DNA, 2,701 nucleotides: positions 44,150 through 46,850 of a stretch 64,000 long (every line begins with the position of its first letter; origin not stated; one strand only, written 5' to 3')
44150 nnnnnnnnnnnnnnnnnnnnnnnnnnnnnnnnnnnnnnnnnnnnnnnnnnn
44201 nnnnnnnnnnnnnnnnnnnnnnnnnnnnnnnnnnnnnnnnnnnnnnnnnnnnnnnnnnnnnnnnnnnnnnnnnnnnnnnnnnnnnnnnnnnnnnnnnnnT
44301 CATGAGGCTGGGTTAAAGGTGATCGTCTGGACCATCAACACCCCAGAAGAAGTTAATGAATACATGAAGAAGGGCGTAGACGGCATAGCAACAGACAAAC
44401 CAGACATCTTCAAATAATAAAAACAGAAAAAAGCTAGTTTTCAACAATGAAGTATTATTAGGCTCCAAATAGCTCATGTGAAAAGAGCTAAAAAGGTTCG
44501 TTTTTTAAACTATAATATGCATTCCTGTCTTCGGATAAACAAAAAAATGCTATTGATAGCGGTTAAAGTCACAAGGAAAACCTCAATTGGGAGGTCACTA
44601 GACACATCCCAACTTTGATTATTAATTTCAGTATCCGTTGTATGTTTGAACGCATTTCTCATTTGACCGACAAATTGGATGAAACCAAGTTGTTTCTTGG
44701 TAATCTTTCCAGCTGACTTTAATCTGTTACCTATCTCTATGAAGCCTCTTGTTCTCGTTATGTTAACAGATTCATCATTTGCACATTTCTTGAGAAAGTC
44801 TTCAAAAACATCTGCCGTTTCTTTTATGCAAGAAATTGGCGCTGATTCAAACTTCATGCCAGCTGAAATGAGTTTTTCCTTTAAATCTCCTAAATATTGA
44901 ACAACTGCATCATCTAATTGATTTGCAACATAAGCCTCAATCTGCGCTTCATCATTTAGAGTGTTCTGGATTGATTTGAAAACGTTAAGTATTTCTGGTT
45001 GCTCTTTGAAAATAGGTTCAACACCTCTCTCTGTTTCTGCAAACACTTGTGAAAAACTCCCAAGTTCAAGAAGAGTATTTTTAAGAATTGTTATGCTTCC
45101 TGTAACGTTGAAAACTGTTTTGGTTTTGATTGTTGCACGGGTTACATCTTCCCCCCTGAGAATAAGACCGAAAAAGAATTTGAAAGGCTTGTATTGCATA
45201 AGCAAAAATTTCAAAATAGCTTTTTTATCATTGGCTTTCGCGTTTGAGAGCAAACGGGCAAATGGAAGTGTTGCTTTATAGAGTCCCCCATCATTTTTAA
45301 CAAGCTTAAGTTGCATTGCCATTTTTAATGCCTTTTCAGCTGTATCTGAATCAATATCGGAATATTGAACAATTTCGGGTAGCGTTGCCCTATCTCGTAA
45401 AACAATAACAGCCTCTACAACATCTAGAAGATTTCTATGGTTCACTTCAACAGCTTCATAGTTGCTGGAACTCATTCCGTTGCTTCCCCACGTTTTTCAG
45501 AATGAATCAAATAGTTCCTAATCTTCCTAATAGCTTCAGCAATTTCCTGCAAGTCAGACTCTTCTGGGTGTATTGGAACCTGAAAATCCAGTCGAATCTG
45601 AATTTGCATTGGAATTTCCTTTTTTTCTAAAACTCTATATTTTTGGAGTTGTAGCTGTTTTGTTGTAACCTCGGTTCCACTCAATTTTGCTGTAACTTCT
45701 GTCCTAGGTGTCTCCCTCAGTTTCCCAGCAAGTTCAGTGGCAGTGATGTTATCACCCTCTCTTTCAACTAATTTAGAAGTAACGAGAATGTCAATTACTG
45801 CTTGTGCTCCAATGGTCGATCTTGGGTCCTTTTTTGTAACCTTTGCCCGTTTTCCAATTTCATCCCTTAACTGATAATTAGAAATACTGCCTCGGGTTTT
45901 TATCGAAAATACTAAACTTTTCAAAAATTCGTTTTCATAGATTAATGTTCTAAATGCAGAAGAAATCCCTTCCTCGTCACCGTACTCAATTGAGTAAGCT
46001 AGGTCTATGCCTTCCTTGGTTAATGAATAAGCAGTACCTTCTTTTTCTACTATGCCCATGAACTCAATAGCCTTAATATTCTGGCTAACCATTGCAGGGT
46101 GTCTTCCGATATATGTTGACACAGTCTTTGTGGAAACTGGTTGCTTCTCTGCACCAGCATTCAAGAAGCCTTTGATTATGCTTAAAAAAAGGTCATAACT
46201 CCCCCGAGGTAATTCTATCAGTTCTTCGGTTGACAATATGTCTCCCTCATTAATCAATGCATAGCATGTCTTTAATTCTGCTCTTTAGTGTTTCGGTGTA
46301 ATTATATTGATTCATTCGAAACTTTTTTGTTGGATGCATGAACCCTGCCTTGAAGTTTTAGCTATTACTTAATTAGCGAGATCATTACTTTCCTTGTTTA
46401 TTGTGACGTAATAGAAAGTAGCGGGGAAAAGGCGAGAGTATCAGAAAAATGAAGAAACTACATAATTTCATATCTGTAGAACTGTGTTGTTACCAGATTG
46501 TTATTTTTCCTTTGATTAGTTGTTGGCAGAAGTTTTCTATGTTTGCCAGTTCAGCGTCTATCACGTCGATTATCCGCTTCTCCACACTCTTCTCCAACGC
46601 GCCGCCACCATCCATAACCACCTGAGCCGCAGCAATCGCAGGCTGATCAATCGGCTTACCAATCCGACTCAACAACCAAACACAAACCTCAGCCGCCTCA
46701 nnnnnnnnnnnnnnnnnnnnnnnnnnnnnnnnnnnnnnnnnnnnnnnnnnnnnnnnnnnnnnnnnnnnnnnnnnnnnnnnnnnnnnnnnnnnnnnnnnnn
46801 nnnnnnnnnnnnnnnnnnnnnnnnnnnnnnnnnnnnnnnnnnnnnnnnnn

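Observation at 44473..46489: AT-rich two-gene island encoding winged-helix proteins, one with a HEPN-type RNxxxH motif: candidate novel toxin/defence module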

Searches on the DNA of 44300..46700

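Call 89: search_rna_families(source=window, start=44300, end=46700, threshold=evalue, max_evalue=1)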
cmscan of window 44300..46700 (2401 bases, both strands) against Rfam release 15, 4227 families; matches with E-value up to 1: 0.
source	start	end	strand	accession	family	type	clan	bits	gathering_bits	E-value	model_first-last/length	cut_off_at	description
